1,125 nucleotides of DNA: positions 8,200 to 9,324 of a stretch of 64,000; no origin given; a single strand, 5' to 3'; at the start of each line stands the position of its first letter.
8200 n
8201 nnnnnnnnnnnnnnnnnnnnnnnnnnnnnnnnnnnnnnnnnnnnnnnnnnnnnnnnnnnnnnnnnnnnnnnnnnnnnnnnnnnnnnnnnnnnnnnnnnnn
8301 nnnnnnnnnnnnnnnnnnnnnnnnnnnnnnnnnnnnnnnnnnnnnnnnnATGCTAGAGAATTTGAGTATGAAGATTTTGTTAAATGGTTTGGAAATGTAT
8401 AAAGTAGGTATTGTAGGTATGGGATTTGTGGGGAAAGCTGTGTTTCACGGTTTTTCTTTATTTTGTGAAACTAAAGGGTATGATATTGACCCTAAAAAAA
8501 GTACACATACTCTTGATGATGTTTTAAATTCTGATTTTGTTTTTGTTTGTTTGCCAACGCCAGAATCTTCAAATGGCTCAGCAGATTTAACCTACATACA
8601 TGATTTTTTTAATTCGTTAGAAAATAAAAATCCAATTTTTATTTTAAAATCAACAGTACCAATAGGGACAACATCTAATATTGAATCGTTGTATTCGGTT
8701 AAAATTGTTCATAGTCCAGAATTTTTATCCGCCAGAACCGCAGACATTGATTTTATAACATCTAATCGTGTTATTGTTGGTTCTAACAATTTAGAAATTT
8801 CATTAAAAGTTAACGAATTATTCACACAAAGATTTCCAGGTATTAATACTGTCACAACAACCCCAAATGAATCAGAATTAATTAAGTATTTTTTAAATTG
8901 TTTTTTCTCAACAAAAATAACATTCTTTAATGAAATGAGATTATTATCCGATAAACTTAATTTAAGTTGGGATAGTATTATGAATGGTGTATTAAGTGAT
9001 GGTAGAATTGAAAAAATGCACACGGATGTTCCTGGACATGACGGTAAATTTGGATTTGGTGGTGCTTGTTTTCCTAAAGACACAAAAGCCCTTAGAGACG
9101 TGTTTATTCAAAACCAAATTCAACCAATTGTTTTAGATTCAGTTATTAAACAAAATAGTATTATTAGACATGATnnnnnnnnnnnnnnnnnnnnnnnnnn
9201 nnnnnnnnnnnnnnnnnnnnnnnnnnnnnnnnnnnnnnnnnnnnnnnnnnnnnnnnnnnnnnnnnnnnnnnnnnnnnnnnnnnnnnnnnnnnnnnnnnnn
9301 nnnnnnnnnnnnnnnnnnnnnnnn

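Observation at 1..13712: Fourteen-kb phage-borne glycan biosynthesis island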

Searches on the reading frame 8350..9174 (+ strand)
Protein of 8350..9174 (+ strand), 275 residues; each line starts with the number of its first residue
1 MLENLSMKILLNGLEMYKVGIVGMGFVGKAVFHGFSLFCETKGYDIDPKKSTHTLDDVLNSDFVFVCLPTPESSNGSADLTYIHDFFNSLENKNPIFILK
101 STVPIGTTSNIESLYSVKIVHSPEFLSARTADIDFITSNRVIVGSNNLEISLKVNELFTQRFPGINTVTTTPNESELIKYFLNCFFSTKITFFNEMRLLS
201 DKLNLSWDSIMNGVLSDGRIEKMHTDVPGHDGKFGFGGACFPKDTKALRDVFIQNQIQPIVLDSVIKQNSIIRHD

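Call 5: search_protein_families(library=pfam, max_evalue=0.01, proteins=[window:8350-9174:+])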
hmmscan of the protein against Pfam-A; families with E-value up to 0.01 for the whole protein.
window:8350-9174:+ (275 aa): 3 families
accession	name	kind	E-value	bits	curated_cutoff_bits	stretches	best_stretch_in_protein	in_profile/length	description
PF00984.24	UDPG_MGDP_dh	-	1.2e-18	67.5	25.4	1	174-269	2-92/94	UDP-glucose/GDP-mannose dehydrogenase family, central domain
PF03721.20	UDPG_MGDP_dh_N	-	6.7e-17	62.1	27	1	56-151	72-181/187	UDP-glucose/GDP-mannose dehydrogenase family, NAD binding domain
PF02826.25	2-Hacid_dh_C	-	0.0029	17.4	25.1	1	11-74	31-105/178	D-isomer specific 2-hydroxyacid dehydrogenase, NAD binding domain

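Call 14: search_solved_structures(query=window:8350-9174:+, max_evalue=0.001, show_alignments=2)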
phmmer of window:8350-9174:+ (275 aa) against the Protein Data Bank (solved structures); distinct sequences matched with E-value up to 0.001: 27.
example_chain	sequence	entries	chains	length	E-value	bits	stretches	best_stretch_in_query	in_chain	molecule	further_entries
4a7p_A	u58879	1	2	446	9.8e-24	87.2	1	53-269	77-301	UDP-GLUCOSE DEHYDROGENASE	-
7kws_A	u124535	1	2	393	3.1e-23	85.5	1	56-269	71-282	UDP-glucose 6-dehydrogenase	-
3vtf_A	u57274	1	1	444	1.9e-22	82.9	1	58-248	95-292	UDP-glucose 6-dehydrogenase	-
3phl_A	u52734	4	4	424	3.6e-21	78.8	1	51-252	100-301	UDP-glucose 6-dehydrogenase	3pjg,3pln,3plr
3pid_A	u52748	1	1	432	3.7e-21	78.7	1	51-252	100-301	UDP-glucose 6-dehydrogenase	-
3gg2_A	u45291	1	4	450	1.6e-19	73.4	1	58-269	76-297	Sugar dehydrogenase, UDP-glucose/GDP-mannose dehydrogenase family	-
2y0e_A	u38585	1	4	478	1.2e-17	67.2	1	57-250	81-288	UDP-GLUCOSE DEHYDROGENASE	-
2y0d_A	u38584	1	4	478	1.2e-17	67.2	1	57-250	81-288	UDP-GLUCOSE DEHYDROGENASE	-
2y0c_A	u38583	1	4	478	1.2e-17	67.2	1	57-250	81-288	UDP-GLUCOSE DEHYDROGENASE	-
1dli_A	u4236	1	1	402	1.3e-17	67.1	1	62-271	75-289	UDP-GLUCOSE DEHYDROGENASE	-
1dlj_A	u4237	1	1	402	3.4e-16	62.5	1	62-271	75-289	UDP-GLUCOSE DEHYDROGENASE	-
1mfz_A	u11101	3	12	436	1.5e-15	60.4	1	56-270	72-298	GDP-mannose 6-dehydrogenase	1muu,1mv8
2q3e_A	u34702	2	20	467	1.1e-10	44.4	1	52-246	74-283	UDP-glucose 6-dehydrogenase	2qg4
5w4x_A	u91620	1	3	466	1.1e-10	44.4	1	52-246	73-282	UDP-glucose 6-dehydrogenase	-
4edf_A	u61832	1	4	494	1.2e-10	44.3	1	52-246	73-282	UDP-glucose 6-dehydrogenase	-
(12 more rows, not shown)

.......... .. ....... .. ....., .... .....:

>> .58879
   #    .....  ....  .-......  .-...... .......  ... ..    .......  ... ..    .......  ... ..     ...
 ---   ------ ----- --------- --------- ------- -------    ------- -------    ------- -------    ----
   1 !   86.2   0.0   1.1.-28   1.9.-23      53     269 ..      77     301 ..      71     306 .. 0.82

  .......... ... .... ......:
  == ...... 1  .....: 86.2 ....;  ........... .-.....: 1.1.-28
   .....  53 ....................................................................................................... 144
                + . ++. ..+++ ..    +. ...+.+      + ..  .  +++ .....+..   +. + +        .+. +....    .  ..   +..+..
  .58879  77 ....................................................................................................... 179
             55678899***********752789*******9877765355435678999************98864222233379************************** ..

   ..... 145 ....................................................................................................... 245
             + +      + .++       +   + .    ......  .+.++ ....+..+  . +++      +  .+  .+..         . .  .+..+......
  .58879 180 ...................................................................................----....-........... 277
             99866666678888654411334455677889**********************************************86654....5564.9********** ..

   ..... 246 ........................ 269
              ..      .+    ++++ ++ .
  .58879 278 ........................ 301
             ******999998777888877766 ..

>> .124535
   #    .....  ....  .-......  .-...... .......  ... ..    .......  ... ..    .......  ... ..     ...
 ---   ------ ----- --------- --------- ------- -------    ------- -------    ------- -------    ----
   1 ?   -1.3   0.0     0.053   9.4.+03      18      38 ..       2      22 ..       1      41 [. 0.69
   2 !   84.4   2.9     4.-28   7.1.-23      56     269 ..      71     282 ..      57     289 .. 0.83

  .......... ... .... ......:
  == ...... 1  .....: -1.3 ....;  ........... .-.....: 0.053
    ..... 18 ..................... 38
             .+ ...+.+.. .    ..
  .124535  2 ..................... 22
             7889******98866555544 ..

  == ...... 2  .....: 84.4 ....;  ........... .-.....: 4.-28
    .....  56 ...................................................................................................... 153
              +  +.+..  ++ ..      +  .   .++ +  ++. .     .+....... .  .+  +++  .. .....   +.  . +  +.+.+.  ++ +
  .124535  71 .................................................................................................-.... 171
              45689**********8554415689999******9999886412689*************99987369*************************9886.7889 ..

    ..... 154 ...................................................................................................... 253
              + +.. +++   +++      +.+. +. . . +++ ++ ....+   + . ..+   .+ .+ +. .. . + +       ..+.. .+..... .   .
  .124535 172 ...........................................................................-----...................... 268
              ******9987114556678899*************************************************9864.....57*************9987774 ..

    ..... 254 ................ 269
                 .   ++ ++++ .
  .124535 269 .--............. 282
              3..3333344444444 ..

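Call 15: find_homologous_proteins(query=window:8350-9174:+, max_evalue=0.00001)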
Query window:8350-9174:+ (275 aa): 7771 proteins with E <= 0.00001 among 8000 candidates; the best 120 are listed.
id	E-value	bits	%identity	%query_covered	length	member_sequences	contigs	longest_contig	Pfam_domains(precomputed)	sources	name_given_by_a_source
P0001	3.4e-180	615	100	100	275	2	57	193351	PF00984.25,PF03721.21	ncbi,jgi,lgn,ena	jgi:nucleotide sugar dehydrogenase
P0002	2.4e-179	612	100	100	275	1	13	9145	PF00984.25,PF03721.21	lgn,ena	-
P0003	2.6e-179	612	100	100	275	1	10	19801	PF00984.25,PF03721.21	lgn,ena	-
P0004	3.0e-179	612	100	100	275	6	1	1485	PF00984.25,PF03721.21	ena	-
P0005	1.1e-178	610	99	100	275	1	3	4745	PF00984.25,PF03721.21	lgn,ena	-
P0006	1.6e-176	603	100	98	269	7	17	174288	PF00984.25,PF03721.21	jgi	jgi:UDPglucose 6-dehydrogenase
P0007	8.1e-172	588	95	100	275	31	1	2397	PF00984.25,PF03721.21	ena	-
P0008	1.3e-158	544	87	100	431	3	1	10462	PF00984.25,PF03721.21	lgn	-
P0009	2.3e-152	524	83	100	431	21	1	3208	PF00984.25,PF03721.21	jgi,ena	-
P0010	9.3e-127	440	71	99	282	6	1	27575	PF00984.25,PF03721.21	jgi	jgi:UDPglucose 6-dehydrogenase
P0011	3.8e-125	434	73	94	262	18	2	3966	PF00984.25,PF03721.21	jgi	jgi:nucleotide sugar dehydrogenase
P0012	9.3e-124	430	72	94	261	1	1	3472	PF00984.25,PF03721.21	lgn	-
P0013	3.8e-123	428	72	94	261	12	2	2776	PF00984.25,PF03721.21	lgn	-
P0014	5.6e-123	427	70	95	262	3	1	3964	PF00984.25,PF03721.21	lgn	-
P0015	2.7e-120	419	70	94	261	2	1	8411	PF00984.25,PF03721.21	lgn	-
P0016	2.2e-119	416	69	95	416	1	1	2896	PF00984.25,PF03721.21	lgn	-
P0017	6.2e-114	398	69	91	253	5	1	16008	PF00984.25,PF03721.21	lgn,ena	-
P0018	2.4e-97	343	59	95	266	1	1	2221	PF00984.25,PF03721.21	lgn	-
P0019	6.4e-96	339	58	90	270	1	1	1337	PF00984.25,PF03721.21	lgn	-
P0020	7.2e-96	339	57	90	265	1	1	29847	PF00984.25,PF03721.21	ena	-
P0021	1.4e-94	334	58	89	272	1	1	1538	PF00984.25,PF03721.21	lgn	-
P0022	3.7e-94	333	59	92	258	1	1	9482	PF00984.25,PF03721.21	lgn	-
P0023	9.8e-94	332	56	93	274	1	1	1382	PF00984.25,PF03721.21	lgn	-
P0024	1.6e-93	331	55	97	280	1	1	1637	PF00984.25,PF03721.21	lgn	-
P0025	2.8e-90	320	55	93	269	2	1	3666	PF00984.25,PF03721.21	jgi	jgi:UDPglucose 6-dehydrogenase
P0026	2.0e-89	317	59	84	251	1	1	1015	PF00984.25,PF03721.21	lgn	-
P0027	3.3e-87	310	53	94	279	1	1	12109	PF00984.25,PF03721.21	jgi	jgi:nucleotide sugar dehydrogenase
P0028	1.1e-86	308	54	89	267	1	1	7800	PF00984.25,PF03721.21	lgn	-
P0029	2.6e-86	307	53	89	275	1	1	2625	PF00984.25,PF03721.21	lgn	-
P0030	4.4e-86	306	51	93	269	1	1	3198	PF00984.25,PF03721.21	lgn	-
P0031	5.3e-86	306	54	89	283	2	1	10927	PF00984.25,PF03721.21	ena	-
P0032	8.1e-86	306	53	94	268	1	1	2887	PF00984.25,PF03721.21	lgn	-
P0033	3.1e-85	304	52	88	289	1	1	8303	PF00984.25,PF03721.21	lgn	-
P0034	1.9e-84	301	52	93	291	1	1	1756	PF00984.25,PF03721.21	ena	-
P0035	2.2e-84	301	52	93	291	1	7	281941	PF00984.25,PF03721.21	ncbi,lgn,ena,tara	tara:strand:+ start:7121 stop:7996 length:876 start_codon:yes stop_codon:yes gene_type:complete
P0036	4.5e-84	300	53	89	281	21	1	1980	PF00984.25,PF03721.21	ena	-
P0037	7.3e-84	299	54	93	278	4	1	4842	PF00984.25,PF03721.21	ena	-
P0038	1.7e-83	298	53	93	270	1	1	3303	PF00984.25,PF03721.21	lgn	-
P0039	1.5e-82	295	55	93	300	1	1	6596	PF00984.25,PF03721.21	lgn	-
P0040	2.3e-82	294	53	94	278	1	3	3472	PF00984.25,PF03721.21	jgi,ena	-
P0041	3.4e-82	294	52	95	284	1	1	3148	PF00984.25,PF03721.21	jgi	jgi:UDPglucose 6-dehydrogenase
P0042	4.5e-82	293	52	95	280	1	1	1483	PF00984.25,PF03721.21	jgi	jgi:UDPglucose 6-dehydrogenase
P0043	6.3e-82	293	86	56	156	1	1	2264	PF03721.21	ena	-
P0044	8.1e-82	292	52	90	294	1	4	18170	PF00984.25,PF03721.21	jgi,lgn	-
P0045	1.1e-81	292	51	95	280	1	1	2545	PF00984.25,PF03721.21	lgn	-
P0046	1.6e-81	291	50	95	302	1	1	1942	PF00984.25,PF03721.21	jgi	jgi:nucleotide sugar dehydrogenase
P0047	5.3e-81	290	52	94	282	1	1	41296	PF00984.25,PF03721.21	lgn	-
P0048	9.4e-81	289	50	95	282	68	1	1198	PF00984.25,PF03721.21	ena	-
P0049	1.9e-80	288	52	95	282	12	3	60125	PF00984.25,PF03721.21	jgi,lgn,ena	jgi:UDPglucose 6-dehydrogenase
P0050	2.3e-80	288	53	93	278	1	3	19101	PF00984.25,PF03721.21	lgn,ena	-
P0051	3.2e-80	287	51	89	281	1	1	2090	PF00984.25,PF03721.21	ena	-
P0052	4.1e-80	287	52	93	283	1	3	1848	PF00984.25,PF03721.21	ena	-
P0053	4.7e-80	287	49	94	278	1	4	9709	PF00984.25,PF03721.21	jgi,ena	jgi:UDPglucose 6-dehydrogenase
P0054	1.2e-79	285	50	95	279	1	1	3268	PF00984.25,PF03721.21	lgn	-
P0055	2.3e-79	284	51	90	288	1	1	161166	PF00984.25,PF03721.21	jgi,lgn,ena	-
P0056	3.6e-79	284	50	93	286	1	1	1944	PF00984.25,PF03721.21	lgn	-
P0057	4.0e-79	284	53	89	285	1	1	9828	PF00984.25,PF03721.21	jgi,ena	-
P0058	4.1e-79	284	49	89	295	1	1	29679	PF00984.25,PF03721.21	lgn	-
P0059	4.4e-79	283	51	94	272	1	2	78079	PF00984.25,PF03721.21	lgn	-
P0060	4.5e-79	283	52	94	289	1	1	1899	PF00984.25,PF03721.21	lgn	-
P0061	4.6e-79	283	55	86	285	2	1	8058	PF00984.25,PF03721.21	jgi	-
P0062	5.0e-79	283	49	96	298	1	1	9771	PF00984.25,PF03721.21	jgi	jgi:UDPglucose 6-dehydrogenase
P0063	5.8e-79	283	50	95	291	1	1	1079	PF00984.25,PF03721.21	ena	-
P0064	6.2e-79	283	52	93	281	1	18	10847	PF00984.25,PF03721.21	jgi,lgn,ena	-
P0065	8.2e-79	283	49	93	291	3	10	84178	PF00984.25,PF03721.21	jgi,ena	-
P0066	8.4e-79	283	50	95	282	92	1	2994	PF00984.25,PF03721.21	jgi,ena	jgi:nucleotide sugar dehydrogenase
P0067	1.0e-78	282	50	95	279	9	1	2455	PF00984.25,PF03721.21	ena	-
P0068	1.4e-78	282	53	94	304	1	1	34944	PF00984.25,PF03721.21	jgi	jgi:nucleotide sugar dehydrogenase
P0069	1.5e-78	282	52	93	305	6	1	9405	PF00984.25,PF03721.21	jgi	jgi:UDPglucose 6-dehydrogenase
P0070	1.6e-78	282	51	93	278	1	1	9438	PF00984.25,PF03721.21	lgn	-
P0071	1.6e-78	282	50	93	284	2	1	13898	PF00984.25,PF03721.21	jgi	jgi:UDPglucose 6-dehydrogenase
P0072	1.6e-78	282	48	93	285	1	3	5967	PF00984.25,PF03721.21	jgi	jgi:UDPglucose 6-dehydrogenase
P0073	2.1e-78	281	50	95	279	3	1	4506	PF00984.25,PF03721.21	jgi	-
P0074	3.2e-78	281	49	93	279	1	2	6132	PF00984.25,PF03721.21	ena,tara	tara:strand:- start:74 stop:913 length:840 start_codon:yes stop_codon:yes gene_type:complete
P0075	3.6e-78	280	52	93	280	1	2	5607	PF00984.25,PF03721.21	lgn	-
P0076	5.5e-78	280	51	93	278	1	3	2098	PF00984.25,PF03721.21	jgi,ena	jgi:UDPglucose 6-dehydrogenase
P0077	6.8e-78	280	50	95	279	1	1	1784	PF00984.25,PF03721.21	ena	-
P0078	1.0e-77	279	50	93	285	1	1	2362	PF00984.25,PF03721.21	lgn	-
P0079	1.1e-77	279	50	95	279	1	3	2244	PF00984.25,PF03721.21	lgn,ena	-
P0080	1.3e-77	279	52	95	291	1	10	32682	PF00984.25,PF03721.21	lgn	-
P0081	1.4e-77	279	50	93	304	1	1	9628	PF00984.25,PF03721.21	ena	-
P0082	1.4e-77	279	51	94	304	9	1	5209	PF00984.25,PF03721.21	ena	-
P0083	1.7e-77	278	49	95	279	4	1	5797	PF00984.25,PF03721.21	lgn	-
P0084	1.8e-77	278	50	95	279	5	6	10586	PF00984.25,PF03721.21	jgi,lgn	-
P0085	2.5e-77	278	50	93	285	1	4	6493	PF00984.25,PF03721.21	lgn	-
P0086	2.8e-77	278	50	89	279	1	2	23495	PF00984.25,PF03721.21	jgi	jgi:UDPglucose 6-dehydrogenase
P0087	2.9e-77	278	51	93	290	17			PF00984.25,PF02826.26,PF03721.21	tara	tara:strand:- start:2230 stop:3102 length:873 start_codon:yes stop_codon:yes gene_type:complete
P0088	2.9e-77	277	51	95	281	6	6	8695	PF00984.25,PF03721.21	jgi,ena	-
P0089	3.0e-77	277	49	93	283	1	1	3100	PF00984.25,PF03721.21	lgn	-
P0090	3.6e-77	277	49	94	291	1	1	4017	PF00984.25,PF03721.21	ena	-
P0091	5.0e-77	277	49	94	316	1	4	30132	PF00984.25,PF03721.21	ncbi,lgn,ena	-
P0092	5.9e-77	276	49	95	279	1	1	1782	PF00984.25,PF03721.21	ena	-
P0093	6.2e-77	276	52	93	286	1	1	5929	PF00984.25,PF03721.21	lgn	-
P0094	6.7e-77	276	50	95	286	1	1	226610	PF00984.25,PF03721.21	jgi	jgi:nucleotide sugar dehydrogenase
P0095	7.7e-77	276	51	93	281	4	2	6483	PF00984.25,PF03721.21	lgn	-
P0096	7.8e-77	276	50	93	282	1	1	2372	PF00984.25,PF03721.21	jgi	jgi:UDPglucose 6-dehydrogenase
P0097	8.1e-77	276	49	94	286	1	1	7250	PF00984.25,PF03721.21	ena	-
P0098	9.0e-77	276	52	94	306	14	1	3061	PF00984.25,PF03721.21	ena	-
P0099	1.4e-76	275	49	95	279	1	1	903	PF00984.25,PF03721.21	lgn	-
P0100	2.9e-76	274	50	93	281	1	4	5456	PF00984.25,PF03721.21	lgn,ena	-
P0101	3.1e-76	274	50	93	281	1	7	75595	PF00984.25,PF03721.21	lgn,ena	-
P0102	3.1e-76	274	51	93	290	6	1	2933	PF00984.25,PF03721.21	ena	-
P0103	4.5e-76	274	50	93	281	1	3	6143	PF00984.25,PF03721.21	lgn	-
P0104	4.7e-76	274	50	93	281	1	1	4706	PF00984.25,PF03721.21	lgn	-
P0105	6.5e-76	273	50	93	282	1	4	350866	PF00984.25,PF03721.21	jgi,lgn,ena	jgi:nucleotide sugar dehydrogenase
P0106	6.5e-76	273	51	95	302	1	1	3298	PF00984.25,PF03721.21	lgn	-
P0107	7.0e-76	273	50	95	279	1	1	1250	PF00984.25,PF03721.21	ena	-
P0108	7.9e-76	273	48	95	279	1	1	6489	PF00984.25,PF03721.21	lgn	-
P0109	9.9e-76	272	51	93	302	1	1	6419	PF00984.25,PF03721.21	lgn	-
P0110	1.2e-75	272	49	88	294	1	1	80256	PF00984.25,PF03721.21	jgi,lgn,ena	-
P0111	1.5e-75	272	54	84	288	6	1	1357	PF00984.25,PF03721.21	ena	-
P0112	1.6e-75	272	49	93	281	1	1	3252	PF00984.25,PF03721.21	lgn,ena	-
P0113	1.6e-75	272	49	94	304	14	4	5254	PF00984.25,PF03721.21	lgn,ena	-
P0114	1.7e-75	272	49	93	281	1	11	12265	PF00984.25,PF03721.21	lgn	-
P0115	1.7e-75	272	49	93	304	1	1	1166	PF00984.25,PF03721.21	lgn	-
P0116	1.7e-75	272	49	93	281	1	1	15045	PF00984.25,PF03721.21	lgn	-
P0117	1.8e-75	272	49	94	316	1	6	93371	PF00984.25,PF03721.21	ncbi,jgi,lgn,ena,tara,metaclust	tara:strand:+ start:2270 stop:3220 length:951 start_codon:yes stop_codon:yes gene_type:complete|meta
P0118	1.8e-75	272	49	94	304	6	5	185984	PF00984.25,PF03721.21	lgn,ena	-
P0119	2.1e-75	271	51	87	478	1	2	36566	PF00984.25,PF03721.21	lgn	-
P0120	2.7e-75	271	49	95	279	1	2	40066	PF00984.25,PF03721.21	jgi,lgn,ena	jgi:UDPglucose 6-dehydrogenase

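Call 17: search_dna_similar(query=window:8350-9174:+, collection=phages, mode=protein, max_rows=30)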
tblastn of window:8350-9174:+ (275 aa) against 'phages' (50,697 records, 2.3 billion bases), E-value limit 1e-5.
Records with a match: 51; places in all: 52; records where one place covers at least 80% of the query: 37.
Best place of each record, by identity: <60% 51.
By first word of the organism name: Campylobacter 15; Microbacterium 10; Synechococcus 6; Listeria 3; Bacteriophage 3; Pseudomonas 2; Bacillus 2; Vibrio 2; Aphanizomenon 2; Phage 1; and 5 more.
By host as written in the record: - 11; Microbacterium paraoxydans NWU1 10; Campylobacter jejuni 5; Campylobacter sp. 4; Synechococcus sp. WH8109 3; Listeria monocytogenes 2; Bacillus subtilis W-23-S(r); Bacillus licheniformis ATCC 9945a 2; Synechococcus str. WH8109 2; and 11 more.
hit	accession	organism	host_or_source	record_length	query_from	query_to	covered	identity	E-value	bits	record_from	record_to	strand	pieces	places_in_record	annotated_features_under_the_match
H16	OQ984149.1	Phage C48C1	-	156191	16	273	94%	31.7%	8e-28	117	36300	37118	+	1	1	UDP-glucose dehydrogenase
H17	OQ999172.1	Listeria phage LIS04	Listeria innocua ATCC 51742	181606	18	273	93%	31.6%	1e-23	105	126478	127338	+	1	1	UDP-glucose dehydrogenase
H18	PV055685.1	Pseudomonas phage QdP_Psa3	Pseudomonas syringae pv. actinidiae ...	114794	13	273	95%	26.2%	2e-21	99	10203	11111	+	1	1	UDP-glucose dehydrogenase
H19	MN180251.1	Wolbachia phage WO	Wolbachia sp. wMel_KL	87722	60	269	76%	32.4%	3e-21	99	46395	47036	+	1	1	UDP-glucose 6-dehydrogenase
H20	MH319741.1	Marine virus AG-345-E15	single cell amplified by WGA-X; seawater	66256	16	249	85%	28.9%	7e-16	83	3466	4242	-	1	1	record has no annotation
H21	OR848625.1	Listeria phage LM 4-14-1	Listeria monocytogenes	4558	14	249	86%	28.4%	1e-18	91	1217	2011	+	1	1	record has no annotation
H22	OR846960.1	Listeria phage LM 4-11-1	Listeria monocytogenes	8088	14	249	86%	28.4%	1e-18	91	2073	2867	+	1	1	record has no annotation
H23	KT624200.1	Bacillus phage SP-15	Bacillus subtilis W-23-S(r); Bacillus ...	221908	60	251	70%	34.0%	4e-25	110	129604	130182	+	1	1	UDP-glucose dehydrogenase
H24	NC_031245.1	Bacillus phage SP-15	Bacillus subtilis W-23-S(r); Bacillus ...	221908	60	251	70%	34.0%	4e-25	110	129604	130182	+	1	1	UDP-glucose dehydrogenase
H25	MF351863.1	Synechococcus phage Bellamy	Synechococcus str. WH8109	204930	18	271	92%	25.4%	1e-12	73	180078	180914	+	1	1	227: UDP glucose 6 dehydrogenase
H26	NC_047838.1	Synechococcus phage Bellamy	Synechococcus str. WH8109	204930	18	271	92%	25.4%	1e-12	73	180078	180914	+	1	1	227: UDP-glucose dehydrogenase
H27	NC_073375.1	Microbacterium phage Jayden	Microbacterium paraoxydans NWU1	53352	12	262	91%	25.7%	3e-8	60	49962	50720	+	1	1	85: UDP-glucose dehydrogenase | 84: glycosyltransferase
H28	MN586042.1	Microbacterium phage Jayden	Microbacterium paraoxydans NWU1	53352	12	262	91%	25.7%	3e-8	60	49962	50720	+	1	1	85: UDP-glucose dehydrogenase | 84: glycosyltransferase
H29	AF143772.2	Mycobacterium avium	-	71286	60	248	69%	33.8%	6e-27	115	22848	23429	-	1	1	gdhgA: GdhgA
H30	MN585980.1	Microbacterium phage Gina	Microbacterium paraoxydans NWU1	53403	11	262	92%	25.2%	3e-8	60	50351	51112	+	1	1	90: UDP-glucose dehydrogenase | 89: glycosyltransferase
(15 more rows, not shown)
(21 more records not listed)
